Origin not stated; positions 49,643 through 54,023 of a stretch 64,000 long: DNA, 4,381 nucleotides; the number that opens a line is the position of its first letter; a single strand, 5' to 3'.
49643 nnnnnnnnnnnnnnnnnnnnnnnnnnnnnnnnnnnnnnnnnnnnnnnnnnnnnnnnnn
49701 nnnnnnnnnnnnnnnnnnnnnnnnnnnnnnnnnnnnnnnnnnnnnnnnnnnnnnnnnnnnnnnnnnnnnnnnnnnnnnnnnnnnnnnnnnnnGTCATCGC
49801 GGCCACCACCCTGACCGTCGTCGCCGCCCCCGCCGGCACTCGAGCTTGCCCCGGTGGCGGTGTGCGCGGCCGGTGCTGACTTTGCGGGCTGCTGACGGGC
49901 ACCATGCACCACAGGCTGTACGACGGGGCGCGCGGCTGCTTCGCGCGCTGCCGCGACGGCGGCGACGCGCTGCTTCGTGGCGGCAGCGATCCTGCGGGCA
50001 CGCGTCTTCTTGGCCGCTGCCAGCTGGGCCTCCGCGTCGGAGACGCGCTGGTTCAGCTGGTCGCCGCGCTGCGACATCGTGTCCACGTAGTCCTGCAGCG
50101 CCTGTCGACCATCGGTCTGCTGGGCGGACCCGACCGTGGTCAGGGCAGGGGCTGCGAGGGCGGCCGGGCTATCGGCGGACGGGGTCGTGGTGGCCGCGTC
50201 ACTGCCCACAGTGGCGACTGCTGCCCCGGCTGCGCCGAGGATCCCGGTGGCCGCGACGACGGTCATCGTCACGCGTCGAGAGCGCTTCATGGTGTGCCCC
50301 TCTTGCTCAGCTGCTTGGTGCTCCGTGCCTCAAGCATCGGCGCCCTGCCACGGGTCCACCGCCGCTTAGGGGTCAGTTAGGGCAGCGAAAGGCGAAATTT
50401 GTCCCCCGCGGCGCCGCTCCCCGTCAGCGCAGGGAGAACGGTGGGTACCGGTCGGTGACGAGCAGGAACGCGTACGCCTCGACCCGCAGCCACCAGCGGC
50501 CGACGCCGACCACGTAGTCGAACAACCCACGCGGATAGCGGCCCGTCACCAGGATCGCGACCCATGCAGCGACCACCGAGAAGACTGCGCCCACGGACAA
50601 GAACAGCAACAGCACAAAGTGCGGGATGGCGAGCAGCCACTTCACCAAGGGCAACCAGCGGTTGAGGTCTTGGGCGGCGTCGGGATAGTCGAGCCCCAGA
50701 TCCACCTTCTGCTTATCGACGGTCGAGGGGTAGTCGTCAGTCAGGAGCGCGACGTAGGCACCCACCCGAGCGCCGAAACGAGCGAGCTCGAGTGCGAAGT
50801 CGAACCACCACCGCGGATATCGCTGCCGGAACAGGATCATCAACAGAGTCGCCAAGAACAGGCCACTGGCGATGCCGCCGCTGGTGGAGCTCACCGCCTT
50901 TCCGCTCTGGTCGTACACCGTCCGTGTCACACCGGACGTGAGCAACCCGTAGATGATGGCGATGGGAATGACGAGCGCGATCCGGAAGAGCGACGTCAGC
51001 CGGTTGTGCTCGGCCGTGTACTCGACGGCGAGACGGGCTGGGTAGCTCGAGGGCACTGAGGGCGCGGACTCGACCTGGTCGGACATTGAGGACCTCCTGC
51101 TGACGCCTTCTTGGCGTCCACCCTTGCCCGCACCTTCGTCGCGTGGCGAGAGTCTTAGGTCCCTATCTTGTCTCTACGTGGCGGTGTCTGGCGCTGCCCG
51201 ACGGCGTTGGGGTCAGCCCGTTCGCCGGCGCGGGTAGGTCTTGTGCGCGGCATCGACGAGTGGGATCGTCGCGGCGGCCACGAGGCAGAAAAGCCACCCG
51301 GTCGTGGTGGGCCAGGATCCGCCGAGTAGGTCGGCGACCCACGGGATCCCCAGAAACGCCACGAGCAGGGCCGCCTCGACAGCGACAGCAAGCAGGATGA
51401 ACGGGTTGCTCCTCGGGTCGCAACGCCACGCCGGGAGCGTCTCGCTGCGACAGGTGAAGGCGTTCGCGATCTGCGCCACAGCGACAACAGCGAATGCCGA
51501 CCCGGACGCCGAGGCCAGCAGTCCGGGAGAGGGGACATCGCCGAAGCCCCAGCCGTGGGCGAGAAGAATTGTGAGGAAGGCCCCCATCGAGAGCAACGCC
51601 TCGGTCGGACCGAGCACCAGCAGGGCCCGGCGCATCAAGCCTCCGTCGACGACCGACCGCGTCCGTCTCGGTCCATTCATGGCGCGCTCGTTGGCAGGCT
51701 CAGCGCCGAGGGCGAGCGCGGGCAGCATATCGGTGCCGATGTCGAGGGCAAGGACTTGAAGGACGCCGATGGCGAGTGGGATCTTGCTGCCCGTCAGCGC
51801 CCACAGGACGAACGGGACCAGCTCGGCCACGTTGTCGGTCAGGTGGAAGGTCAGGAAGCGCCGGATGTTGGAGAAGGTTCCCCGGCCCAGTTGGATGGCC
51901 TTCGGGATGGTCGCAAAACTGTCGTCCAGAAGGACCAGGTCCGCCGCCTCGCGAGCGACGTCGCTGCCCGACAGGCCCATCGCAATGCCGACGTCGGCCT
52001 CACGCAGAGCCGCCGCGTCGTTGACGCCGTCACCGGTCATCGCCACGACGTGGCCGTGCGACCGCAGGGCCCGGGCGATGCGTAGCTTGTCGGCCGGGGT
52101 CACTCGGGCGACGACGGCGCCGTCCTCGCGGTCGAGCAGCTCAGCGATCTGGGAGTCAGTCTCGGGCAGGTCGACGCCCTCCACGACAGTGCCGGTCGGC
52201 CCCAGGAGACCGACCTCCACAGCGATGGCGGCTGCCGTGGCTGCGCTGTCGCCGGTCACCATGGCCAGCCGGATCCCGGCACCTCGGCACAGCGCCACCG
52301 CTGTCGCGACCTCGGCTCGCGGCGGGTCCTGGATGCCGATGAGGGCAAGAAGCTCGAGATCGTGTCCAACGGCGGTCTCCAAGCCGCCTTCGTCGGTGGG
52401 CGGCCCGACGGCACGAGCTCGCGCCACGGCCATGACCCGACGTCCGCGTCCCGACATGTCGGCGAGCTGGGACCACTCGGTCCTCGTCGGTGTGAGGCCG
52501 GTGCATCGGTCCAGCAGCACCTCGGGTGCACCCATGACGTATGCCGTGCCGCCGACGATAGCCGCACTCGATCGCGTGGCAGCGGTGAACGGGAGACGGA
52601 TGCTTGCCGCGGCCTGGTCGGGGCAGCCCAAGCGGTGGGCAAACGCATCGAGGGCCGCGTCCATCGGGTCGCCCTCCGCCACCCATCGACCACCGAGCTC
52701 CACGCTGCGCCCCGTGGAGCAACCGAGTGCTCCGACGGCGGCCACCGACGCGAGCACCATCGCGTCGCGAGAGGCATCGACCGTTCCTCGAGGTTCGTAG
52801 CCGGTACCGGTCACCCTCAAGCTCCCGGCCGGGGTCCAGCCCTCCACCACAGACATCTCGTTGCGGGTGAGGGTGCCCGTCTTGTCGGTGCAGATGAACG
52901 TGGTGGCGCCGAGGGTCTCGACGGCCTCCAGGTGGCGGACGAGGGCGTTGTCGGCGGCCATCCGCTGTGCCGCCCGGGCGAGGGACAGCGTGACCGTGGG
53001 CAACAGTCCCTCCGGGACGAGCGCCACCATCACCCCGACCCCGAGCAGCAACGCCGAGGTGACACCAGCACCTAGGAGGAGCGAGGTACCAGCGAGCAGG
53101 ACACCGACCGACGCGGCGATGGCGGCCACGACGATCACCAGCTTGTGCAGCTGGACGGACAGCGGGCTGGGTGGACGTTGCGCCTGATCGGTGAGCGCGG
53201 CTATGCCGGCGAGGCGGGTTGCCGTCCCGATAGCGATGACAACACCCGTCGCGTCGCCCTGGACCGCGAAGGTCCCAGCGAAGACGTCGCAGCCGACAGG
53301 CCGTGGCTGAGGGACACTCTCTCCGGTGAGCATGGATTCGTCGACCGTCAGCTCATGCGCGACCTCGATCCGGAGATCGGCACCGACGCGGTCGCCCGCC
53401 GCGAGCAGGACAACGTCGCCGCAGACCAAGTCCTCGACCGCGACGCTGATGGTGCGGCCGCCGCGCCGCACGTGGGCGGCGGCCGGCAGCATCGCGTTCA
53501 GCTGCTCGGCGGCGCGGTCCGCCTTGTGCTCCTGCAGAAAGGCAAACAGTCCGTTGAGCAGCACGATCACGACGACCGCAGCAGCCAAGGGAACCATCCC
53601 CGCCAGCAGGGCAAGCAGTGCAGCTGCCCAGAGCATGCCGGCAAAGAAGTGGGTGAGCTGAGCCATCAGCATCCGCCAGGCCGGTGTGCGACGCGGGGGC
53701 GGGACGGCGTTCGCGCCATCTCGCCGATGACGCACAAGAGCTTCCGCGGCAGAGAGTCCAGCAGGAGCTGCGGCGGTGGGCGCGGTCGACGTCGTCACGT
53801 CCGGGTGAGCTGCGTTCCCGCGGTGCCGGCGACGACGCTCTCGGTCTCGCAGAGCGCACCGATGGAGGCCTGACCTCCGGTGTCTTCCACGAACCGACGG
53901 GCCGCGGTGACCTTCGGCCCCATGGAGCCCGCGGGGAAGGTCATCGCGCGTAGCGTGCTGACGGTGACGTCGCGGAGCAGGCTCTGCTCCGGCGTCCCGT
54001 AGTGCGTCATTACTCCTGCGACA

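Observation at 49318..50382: Two coupled membrane-tethered stalk proteins sharing an H-x-x-T-G-A-S motif: candidate flavinylated 'electron-wire' pair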

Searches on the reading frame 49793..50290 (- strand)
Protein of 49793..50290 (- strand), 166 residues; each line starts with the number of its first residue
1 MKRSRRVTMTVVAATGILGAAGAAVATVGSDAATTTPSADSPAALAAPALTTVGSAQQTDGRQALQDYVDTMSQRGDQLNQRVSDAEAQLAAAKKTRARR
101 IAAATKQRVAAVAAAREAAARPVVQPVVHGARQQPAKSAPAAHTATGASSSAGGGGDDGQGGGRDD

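Call 5: search_protein_families(library=pfam, proteins=[window:49793-50290:-], max_evalue=1)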
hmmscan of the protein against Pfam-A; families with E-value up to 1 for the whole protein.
window:49793-50290:- (166 aa): 6 families
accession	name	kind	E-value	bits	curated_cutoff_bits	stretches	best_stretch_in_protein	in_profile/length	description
PF01813.22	ATP-synt_D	-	0.067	13.5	25.7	1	63-127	10-74/196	ATP synthase subunit D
PF09355.15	Phage_Gp19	-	0.08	13.8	22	1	83-149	17-83/116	Phage protein Gp19/Gp15/Gp42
PF10211.14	Ax_dynein_light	-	0.12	12.8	26.4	1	57-117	116-176/187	Axonemal dynein light chain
PF25678.1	DUF7946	-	0.26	11.8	27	1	64-138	91-165/183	Domain of unknown function (DUF7946)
PF05849.17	L-fibroin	-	0.54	10.2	27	1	20-88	66-134/242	Fibroin light chain (L-fibroin)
PF08614.16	ATG16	-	0.76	10.4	33.7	1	33-111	46-135/200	Autophagy protein 16 (ATG16)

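Call 6: search_protein_families(library=ncbifam, proteins=[window:49793-50290:-], max_evalue=1)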
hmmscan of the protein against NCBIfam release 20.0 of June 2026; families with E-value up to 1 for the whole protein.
window:49793-50290:- (166 aa): 3 families
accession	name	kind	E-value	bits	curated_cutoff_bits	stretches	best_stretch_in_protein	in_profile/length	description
NF005481.0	PRK07084.1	equivalog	0.033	13.4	511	1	65-119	232-286/324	class II fructose-bisphosphate aldolase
NF033915.0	antiphage_ZorA_2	subfamily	0.083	11.9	100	1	49-116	285-354/383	anti-phage ZorAB system protein ZorA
NF052682.1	morpho_FcmC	equivalog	0.097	13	90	1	68-127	61-120/159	filament morphology membrane protein FcmC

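Call 7: find_homologous_proteins(query=window:49793-50290:-, max_evalue=0.01)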
Query window:49793-50290:- (166 aa): 3 proteins with E <= 0.01 among 8000 candidates.
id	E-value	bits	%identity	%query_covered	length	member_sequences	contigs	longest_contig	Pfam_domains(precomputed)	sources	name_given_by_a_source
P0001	6.0e-31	126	55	97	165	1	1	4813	-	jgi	jgi:hypothetical protein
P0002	2.8e-30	124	57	90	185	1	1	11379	-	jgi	jgi:hypothetical protein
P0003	1.3e-6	47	39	54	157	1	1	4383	-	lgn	-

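Call 13: find_encoding_contigs(protein=P0002, flank=10000)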
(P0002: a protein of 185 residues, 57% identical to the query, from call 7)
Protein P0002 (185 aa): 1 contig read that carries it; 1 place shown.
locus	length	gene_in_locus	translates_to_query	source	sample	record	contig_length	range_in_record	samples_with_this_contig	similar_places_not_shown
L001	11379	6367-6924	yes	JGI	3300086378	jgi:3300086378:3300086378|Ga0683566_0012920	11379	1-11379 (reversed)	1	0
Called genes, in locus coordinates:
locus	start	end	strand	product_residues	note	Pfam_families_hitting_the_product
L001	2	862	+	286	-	?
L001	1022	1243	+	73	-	PF20059:DUF6458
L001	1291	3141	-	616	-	PF00578:AhpC-TSA, PF13905:Thioredoxin_8, PF01436:NHL (faint), PF25021:TEN_NHL (faint)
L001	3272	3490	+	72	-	-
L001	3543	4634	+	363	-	PF00356:LacI, PF00532:Peripla_BP_1, PF13407:Peripla_BP_4, PF13377:Peripla_BP_3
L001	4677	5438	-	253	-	PF00795:CN_hydrolase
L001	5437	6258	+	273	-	PF11716:MDMPI_N, PF12867:DinB_2 (faint)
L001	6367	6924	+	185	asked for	-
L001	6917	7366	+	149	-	-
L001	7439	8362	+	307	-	PF02424:ApbE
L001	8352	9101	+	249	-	PF01794:Ferric_reduct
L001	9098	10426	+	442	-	PF01512:Complex1_51K, PF10589:NADH_4Fe-4S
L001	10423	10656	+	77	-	PF13459:Fer4_15, PF13370:Fer4_13 (weak)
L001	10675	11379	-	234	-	?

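Call 15: find_encoding_contigs(protein=P0001, flank=10000)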
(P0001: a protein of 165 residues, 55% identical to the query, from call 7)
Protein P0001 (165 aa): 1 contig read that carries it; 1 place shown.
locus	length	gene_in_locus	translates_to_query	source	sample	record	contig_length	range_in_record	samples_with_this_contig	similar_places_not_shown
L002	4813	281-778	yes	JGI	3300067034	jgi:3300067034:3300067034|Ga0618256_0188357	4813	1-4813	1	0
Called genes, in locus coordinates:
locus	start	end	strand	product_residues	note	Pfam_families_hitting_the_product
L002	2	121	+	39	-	?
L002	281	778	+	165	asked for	-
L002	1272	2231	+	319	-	PF02424:ApbE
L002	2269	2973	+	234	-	PF01794:Ferric_reduct (weak)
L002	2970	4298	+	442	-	PF01512:Complex1_51K, PF10589:NADH_4Fe-4S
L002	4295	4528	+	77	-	PF13459:Fer4_15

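Call 16: find_encoding_contigs(protein=P0003, flank=10000)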
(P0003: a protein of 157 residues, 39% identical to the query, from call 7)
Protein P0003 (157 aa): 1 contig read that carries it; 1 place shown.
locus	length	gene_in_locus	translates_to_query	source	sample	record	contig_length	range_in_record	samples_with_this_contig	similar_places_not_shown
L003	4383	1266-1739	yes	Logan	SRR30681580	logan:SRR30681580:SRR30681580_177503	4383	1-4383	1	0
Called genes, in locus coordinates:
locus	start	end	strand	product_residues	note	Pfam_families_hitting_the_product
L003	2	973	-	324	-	?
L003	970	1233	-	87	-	-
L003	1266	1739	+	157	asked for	-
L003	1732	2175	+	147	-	-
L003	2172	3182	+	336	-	PF02424:ApbE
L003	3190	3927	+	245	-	PF01794:Ferric_reduct (weak)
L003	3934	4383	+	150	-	?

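Call 68: predict_structure(alignment_id=A1)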
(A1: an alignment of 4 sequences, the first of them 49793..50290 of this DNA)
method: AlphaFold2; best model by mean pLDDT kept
length: 166 residues; sequences in the alignment: 4
mean_pLDDT: 65.1   pTM: 0.35
mean pLDDT of the five models: 65.1, 63.2, 62.0, 60.7, 58.3
residues with pLDDT >= 90: 56; 70-90: 9; 50-70: 37; < 50: 64
segments of 3 or more residues with pLDDT < 50: 5-51, 129-134, 153-157
pLDDT, mean of each block of 10 residues (from residue 1): 43 39 39 37 42 64 95 98 98 97 96 89 59 51 56 49 51
secondary structure, 60 per line:
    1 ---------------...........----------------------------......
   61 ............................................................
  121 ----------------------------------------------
elements in order: H16-26 H55-120
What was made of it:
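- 49931..50128 (-): A residues 55-120: single long helix. AlphaFold2 pLDDT 95-98 (call 68)
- Checked: For A it predicts an N-terminal hydrophobic segment, a helix at 55-120 (pLDDT 95-98) and a disordered tail (call 68).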

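Call 82: find_encoding_contigs(protein=window:49793-50290:-, flank=10000, max_places=10)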
Protein window:49793-50290:- (166 aa): 1 contig read that carries it; 1 place shown.
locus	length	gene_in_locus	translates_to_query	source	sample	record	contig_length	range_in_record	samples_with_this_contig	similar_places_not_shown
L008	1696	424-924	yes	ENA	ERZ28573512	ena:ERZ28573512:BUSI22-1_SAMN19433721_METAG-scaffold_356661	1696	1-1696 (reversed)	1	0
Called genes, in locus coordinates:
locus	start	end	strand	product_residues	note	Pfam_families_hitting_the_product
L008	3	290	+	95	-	?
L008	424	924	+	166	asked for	-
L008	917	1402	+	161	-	-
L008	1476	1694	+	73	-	?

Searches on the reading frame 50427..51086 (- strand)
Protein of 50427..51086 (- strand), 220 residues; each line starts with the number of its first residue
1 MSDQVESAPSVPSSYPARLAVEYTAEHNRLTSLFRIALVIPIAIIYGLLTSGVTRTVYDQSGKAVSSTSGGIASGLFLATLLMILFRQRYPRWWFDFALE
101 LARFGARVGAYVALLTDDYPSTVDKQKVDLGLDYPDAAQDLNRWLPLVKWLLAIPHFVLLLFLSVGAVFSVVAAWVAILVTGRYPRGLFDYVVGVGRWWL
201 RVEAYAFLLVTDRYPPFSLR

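Call 5: search_protein_families(library=pfam, proteins=[window:50427-51086:-], max_evalue=1)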
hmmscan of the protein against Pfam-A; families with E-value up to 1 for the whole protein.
window:50427-51086:- (220 aa): 2 families
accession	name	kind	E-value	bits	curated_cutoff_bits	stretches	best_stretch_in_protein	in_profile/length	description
PF14333.11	DUF4389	-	5.5e-19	68.3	25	2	148-217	6-74/76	Domain of unknown function (DUF4389)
PF10190.14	Tmemb_170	-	0.2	12.4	29.5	1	27-83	40-95/106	Putative transmembrane protein 170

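Call 6: search_protein_families(library=ncbifam, proteins=[window:50427-51086:-], max_evalue=1)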
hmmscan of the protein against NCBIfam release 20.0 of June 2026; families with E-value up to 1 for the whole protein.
window:50427-51086:- (220 aa): 0 families

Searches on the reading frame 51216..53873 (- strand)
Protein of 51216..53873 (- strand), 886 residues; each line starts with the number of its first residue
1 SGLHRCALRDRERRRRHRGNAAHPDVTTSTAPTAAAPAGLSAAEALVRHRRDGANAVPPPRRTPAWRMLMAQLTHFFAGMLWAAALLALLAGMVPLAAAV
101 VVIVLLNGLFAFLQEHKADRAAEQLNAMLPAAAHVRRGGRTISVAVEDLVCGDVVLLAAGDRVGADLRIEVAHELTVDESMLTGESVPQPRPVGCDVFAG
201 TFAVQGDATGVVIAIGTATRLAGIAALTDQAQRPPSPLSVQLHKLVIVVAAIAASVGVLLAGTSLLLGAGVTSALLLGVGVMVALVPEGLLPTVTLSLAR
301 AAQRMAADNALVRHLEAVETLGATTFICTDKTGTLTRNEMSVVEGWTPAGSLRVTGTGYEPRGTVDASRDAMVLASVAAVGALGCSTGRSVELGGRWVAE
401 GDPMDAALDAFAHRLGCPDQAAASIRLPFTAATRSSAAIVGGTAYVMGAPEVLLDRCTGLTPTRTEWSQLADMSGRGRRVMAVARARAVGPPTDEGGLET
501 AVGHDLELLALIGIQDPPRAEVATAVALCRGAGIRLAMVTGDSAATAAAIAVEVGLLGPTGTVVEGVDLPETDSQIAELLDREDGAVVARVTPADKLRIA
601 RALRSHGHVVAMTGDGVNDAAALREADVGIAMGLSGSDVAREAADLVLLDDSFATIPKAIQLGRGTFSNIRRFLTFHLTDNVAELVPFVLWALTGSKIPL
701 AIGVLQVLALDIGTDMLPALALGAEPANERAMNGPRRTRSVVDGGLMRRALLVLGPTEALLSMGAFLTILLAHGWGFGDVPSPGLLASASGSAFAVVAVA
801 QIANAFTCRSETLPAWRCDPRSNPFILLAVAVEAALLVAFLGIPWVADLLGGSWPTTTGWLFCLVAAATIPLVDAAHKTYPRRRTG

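Call 35: search_protein_families(library=pfam, proteins=[window:51216-53873:-], max_evalue=0.00001)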
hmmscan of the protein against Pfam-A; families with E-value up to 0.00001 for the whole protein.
window:51216-53873:- (886 aa): 4 families
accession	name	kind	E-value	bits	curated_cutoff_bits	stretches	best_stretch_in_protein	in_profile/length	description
PF00122.25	E1-E2_ATPase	-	8.5e-39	133.4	28.1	1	128-307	2-180/181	E1-E2 ATPase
PF00689.26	Cation_ATPase_C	-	8.4e-34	117.3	27.3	1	699-878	1-173/175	Cation transporting ATPase, C-terminus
PF00702.32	Hydrolase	-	2.3e-16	61.2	26.4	1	327-627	4-191/191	haloacid dehalogenase-like hydrolase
PF00690.31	Cation_ATPase_N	-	8.1e-11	41.9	20.4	1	37-87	18-68/69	Cation transporter/ATPase, N-terminus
